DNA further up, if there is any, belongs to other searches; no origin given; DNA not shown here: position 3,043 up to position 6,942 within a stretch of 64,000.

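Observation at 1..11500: Run of four very large co-directional ORFs with no recognisable domains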

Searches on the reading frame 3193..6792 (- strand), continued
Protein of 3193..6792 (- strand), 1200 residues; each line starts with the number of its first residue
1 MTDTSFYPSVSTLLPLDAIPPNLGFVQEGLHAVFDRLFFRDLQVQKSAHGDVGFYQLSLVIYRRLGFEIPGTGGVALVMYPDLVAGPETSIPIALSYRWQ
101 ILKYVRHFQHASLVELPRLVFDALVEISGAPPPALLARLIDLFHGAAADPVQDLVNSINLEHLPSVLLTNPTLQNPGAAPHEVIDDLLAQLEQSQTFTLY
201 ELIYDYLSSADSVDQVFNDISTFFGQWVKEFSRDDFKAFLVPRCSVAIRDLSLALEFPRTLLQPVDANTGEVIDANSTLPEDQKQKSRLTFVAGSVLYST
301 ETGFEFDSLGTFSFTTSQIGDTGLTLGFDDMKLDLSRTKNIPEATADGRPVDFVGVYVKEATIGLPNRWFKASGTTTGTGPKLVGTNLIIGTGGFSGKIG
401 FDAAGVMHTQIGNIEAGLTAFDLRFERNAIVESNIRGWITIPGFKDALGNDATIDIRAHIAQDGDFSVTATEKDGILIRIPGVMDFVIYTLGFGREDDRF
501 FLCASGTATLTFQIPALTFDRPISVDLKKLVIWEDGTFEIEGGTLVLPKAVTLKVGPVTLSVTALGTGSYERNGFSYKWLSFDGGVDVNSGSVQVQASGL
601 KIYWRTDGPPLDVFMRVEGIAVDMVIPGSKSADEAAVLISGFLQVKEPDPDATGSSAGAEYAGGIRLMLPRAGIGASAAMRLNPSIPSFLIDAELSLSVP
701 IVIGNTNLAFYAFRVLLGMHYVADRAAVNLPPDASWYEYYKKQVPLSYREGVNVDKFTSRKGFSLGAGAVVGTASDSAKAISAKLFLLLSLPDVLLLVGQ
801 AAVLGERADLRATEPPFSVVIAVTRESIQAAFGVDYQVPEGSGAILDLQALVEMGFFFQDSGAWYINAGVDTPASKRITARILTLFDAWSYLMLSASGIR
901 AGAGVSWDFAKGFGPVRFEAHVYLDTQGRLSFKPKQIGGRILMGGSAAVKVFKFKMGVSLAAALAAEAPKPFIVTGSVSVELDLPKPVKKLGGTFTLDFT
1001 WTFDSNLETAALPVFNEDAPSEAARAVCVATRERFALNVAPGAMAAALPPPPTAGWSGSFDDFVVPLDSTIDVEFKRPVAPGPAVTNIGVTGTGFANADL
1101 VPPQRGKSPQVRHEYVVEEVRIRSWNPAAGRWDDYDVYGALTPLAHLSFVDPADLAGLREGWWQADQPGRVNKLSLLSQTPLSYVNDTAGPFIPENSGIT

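Call 69: fold_search(model_id=the predicted structure, library=pdb)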
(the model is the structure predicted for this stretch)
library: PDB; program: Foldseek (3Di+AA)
matches with E <= 10: 641; with E <= 0.001: 23
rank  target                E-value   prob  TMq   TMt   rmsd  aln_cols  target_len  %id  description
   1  9ea7                  3.7e-07  1.00  0.11  0.04  48.4      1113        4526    8  The Structure of ApoB100 from Human Low-Density Lipoprotein (released 2024-12-18)
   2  8h1r_D                5.6e-06  0.94  0.10  0.13  26.8       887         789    8  Crystal structure of LptDE-YifL complex (released 2023-10-25)
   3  9bde_A                5.9e-06  0.97  0.11  0.12  44.5      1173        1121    9  Middle Region of Apolipoprotein B 100 bound to Low Density Lipoprotein Receptor (released 2024-12-25)
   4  8ae1_A                8.6e-06  0.96  0.11  0.13  26.6       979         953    9  Structure of trimeric SlpA outer membrane protein (released 2022-11-30)
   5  9e9r                  1.3e-05  0.96  0.11  0.05  48.1      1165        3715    8  The Structure of ApoB100 from Human Low-Density Lipoprotein (released 2024-12-18)
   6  7omm_A                2.2e-05  0.94  0.11  0.15  25.9       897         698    8  Cryo-EM structure of N. gonorhoeae LptDE in complex with ProMacrobodies (MBPs have not been built de novo) (released 2022-05-04)
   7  4q35_A                2.7e-05  0.98  0.12  0.17  24.5       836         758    8  Structure of a membrane protein (released 2014-06-25)
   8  9rpr_A                4.4e-05  0.94  0.12  0.16  23.9       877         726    6  Cryo-EM structure of LptDEM complex containing Shigella flexneri LptE and endogenous E. coli LptD and LptM (released 2025-12-10)
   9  5iv9_A                5.1e-05  0.91  0.12  0.16  27.1       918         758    8  The LPS Transporter LptDE from Klebsiella pneumoniae, full-length (released 2016-05-18)
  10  9bdt_A                5.1e-05  0.82  0.10  0.05  47.2      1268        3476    7  Apolipoprotein B 100 bound to LDL receptor and legobody (released 2024-12-25)
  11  9fz5_A                5.3e-05  0.90  0.11  0.16  25.2       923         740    8  Cryo-EM structure of LptDE-YedD complex from Escherichia Coli (released 2025-04-09)
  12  7zgx_A                6.1e-05  0.87  0.12  0.14  24.8       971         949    9  S-layer Deinoxanthin Binding Complex, C1 symmetry (released 2022-07-13)
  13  9a39_MODEL_1_A        1.6e-04  0.90  0.12  0.16  24.6       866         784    8  Model of E. coli LptD by in-cell photo-crosslinking MS and deep learning (released 2023-02-24)
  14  8h1s_A                1.7e-04  0.69  0.10  0.13  25.9       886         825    8  Crystal structure of apo-LptDE complex (released 2023-10-11)
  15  8agd_A                2.1e-04  0.57  0.10  0.10  26.5       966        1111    9  Full SDBC and SOD assembly (released 2023-04-12)
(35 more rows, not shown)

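Call 90: search_protein_families(library=pfam, proteins=[L008:6738-8768:+, L009:6715-8856:+, L034:6796-9879:+, L044:5400-8336:+, L061:7300-8808:+, L065:5721-8399:+, L038:6394-9657:+, L021:6754-9042:+, L070:6061-8688:+, L040:7757-9337:+], max_evalue=0.01)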
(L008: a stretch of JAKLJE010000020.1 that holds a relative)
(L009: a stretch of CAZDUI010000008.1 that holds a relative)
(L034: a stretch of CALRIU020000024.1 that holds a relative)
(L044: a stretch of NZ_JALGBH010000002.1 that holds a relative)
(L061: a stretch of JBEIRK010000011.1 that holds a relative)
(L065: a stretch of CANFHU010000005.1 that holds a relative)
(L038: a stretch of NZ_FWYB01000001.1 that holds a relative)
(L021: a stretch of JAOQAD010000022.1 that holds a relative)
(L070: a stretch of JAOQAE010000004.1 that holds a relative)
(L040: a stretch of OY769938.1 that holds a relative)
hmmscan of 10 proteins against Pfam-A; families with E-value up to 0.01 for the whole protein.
L008:6738-8768:+ (677 aa): 0 families

L009:6715-8856:+ (714 aa): 0 families

L034:6796-9879:+ (1028 aa): 0 families

L044:5400-8336:+ (979 aa): 0 families

L061:7300-8808:+ (503 aa): 1 family
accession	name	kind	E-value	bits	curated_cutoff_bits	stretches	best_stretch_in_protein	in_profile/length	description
PF00691.25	OmpA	-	5.5e-07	30.3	27.2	1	401-467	31-88/98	OmpA family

L065:5721-8399:+ (893 aa): 0 families

L038:6394-9657:+ (1088 aa): 0 families

L021:6754-9042:+ (763 aa): 0 families

L070:6061-8688:+ (876 aa): 0 families

L040:7757-9337:+ (527 aa): 0 families

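Call 98: search_protein_families(library=pfam, proteins=[L014:184-4623:+, L016:2961-3641:+, L018:248-1186:+, L024:21372-22865:+, L028:2979-6065:+, L035:2514-4130:+, L045:21443-23632:+, L047:922-4308:+, L070:1588-3585:+], max_evalue=0.01)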
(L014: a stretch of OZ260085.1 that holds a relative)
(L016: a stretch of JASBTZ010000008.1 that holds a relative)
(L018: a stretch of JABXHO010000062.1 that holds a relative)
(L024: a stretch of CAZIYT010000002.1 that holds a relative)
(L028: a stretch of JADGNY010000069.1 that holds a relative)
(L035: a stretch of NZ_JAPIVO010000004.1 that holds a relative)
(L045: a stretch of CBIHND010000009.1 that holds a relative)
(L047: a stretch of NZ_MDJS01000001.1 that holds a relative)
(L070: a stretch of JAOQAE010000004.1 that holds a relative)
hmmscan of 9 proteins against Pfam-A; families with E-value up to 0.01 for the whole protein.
L014:184-4623:+ (1480 aa): 5 families
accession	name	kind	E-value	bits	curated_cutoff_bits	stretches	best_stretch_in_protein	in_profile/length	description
PF12770.12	CHAT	-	8.2e-28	98.1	24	1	884-1159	2-289/289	CHAT domain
PF24096.1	DUF7379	-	8.6e-17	62.1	33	2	18-103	97-191/191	Domain of unknown function (DUF7379)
PF02450.21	LCAT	-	2e-11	44.2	21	1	296-393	87-185/392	Lecithin:cholesterol acyltransferase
PF20308.4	TPR-S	-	0.00064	20.7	27.6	1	1287-1361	42-101/102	Tetratricopeptide Repeats-Sensor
PF00656.27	Peptidase_C14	-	0.0016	18.6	21.4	1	960-1076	3-139/233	Caspase domain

L016:2961-3641:+ (227 aa): 5 families
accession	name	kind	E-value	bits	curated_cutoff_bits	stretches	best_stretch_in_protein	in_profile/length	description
PF00072.30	Response_reg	-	1.8e-24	86.5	30.2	1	7-118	1-110/111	Response regulator receiver domain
PF00196.25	GerE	-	4.7e-14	52.2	23.5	1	156-209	3-56/57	Bacterial regulatory proteins, luxR family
PF13384.12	HTH_23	-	5.5e-05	23.3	24.6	1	159-189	6-36/50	Homeodomain-like domain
PF08281.18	Sigma70_r4_2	-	0.00052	20.1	25.7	1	163-197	18-53/54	Sigma-70, region 4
PF13518.12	HTH_28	-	0.0034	17.9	25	1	161-189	3-31/52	Helix-turn-helix domain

L018:248-1186:+ (313 aa): 0 families

L024:21372-22865:+ (498 aa): 1 family
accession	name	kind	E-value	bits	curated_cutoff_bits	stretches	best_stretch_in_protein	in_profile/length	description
PF15300.11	INT_SG_DDX_CT_C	-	0.0032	17.5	27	0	231-249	23-41/63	INTS6/SAGE1/DDX26B/CT45 C-terminus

L028:2979-6065:+ (1029 aa): 7 families
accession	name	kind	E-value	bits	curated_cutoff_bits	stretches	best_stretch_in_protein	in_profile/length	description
PF00535.33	Glycos_transf_2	-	1.4e-35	123.2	23.3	2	774-923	2-132/168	Glycosyl transferase family 2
PF00534.26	Glycos_transf_1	-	2.5e-32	112.2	26.4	1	549-712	11-172/172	Glycosyl transferases group 1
PF13692.12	Glyco_trans_1_4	-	2.3e-30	106.2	27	1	555-698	3-142/142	Glycosyl transferases group 1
PF13641.12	Glyco_tranf_2_3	-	2.7e-18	67.3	27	1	774-1003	5-218/230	Glycosyltransferase like family 2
PF13524.12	Glyco_trans_1_2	-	1.2e-07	32.3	25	1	608-725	28-141/144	Glycosyl transferase-like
PF13632.12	Glyco_trans_2_3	-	1.6e-06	28.5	27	1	858-1006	1-133/198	Glycosyl transferase family group 2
PF13439.12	Glyco_transf_4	-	3e-06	27.8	28.5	1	398-539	7-168/170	Glycosyltransferase Family 4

L035:2514-4130:+ (539 aa): 0 families

L045:21443-23632:+ (730 aa): 1 family
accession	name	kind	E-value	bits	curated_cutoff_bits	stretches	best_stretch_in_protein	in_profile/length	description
PF08469.15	NPHI_C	-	2.2e-05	24.9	22.3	0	286-359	55-126/148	Nucleoside triphosphatase I C-terminal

L047:922-4308:+ (1129 aa): 0 families

L070:1588-3585:+ (666 aa): 6 families
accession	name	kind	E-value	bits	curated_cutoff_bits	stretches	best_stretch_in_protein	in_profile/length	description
PF25021.1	TEN_NHL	-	5.1e-35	121.5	27.1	5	151-201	130-178/357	Teneurin NHL domain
PF01436.27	NHL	-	3.8e-20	71.3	20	2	163-188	2-27/28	NHL repeat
PF19081.6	Ig_7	-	6.3e-15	55.7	27.3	1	366-444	2-84/84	Ig-like domain CHU_C associated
PF18962.6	Por_Secre_tail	-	4.5e-10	40.1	27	1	597-664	2-74/75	Secretion system C-terminal sorting domain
PF06739.17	SBBP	-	2.3e-07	31.1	20.5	0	161-179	11-29/38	Beta-propeller repeat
PF11589.14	DUF3244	-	0.00037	20.9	25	1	605-656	31-84/96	Domain of unknown function (DUF3244)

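Call 99: search_dna_similar(query=L045:21443-23632:+, collection=phages, mode=protein, max_evalue=0.001, max_rows=10)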
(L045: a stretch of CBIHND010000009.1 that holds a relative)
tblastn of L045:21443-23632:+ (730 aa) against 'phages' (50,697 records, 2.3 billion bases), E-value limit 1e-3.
Records with a match: 140; places in all: 157; records where one place covers at least 80% of the query: 0.
Best place of each record, by identity: 60-80% 1; <60% 139.
By first word of the organism name: Gordonia 57; Pseudomonas 19; Rhizobium 13; Acinetobacter 10; Agrobacterium 9; Burkholderia 5; Polaribacter 4; Stenotrophomonas 3; Synechococcus 3; Janthinobacterium 2; and 10 more.
By host as written in the record: Gordonia terrae 3612 46; Pseudomonas putida KT2440 and Paw85 9; - 8; Gordonia rubripertincta NRRL B-16540 7; Rhizobium phaseoli BRASIL5 4; Rhizogenic Agrobacterium biovar 1 ST15.13/040 4; Burkholderia cenocepacia 4; Agrobacterium tumefaciens C58 4; and 36 more.
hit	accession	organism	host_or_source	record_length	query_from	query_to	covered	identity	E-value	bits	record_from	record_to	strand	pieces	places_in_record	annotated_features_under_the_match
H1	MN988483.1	Rhizobium phage RHph_Y38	Rhizobium phaseoli BRASIL5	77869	47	484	59%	49.8%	4e-35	388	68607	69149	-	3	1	hypothetical protein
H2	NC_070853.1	Rhizobium phage RHph_Y38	Rhizobium phaseoli BRASIL5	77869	47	484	59%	49.8%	4e-35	388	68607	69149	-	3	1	minor tail protein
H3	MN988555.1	Rhizobium phage RHph_I1_6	Rhizobium phaseoli I1_6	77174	47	513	64%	44.8%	4e-36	390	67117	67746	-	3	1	hypothetical protein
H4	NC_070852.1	Rhizobium phage RHph_I1_6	Rhizobium phaseoli I1_6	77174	47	513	64%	44.8%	4e-36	390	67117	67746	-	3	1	minor tail protein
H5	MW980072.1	Rhizobium phage RHEph24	Rhizobium phaseoli sv. phaseoli R650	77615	47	489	60%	47.2%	2e-36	392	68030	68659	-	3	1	hypothetical protein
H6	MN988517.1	Rhizobium phage RHph_N38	Rhizobium phaseoli BRASIL5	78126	26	484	62%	45.8%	9e-36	395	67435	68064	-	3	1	hypothetical protein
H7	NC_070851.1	Rhizobium phage RHph_N38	Rhizobium phaseoli BRASIL5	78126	26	484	62%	45.8%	9e-36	395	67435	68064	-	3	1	minor tail protein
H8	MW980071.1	Rhizobium phage RHEph22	Rhizobium phaseoli sv. phaseoli R744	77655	47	489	60%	46.6%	3e-36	390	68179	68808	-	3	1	hypothetical protein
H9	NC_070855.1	Rhizobium phage RHEph22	Rhizobium phaseoli sv. phaseoli R744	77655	47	489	60%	46.6%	3e-36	390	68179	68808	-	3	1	minor tail protein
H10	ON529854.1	Janthinobacterium phage vB_JliS-Donnerlittchen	Janthinobacterium lividum EIF1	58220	48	489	58%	48.2%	1e-32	359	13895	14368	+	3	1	hypothetical protein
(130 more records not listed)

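Call 116: search_solved_structures(query=A10, max_evalue=1)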
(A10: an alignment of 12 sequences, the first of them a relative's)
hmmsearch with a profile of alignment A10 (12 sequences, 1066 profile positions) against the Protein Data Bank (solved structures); distinct sequences matched with E-value up to 1: 1.
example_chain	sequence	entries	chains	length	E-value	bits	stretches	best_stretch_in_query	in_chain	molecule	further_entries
8i3e_A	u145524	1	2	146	0.76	10.9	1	819-926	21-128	ELKS/Rab6-interacting/CAST family member 1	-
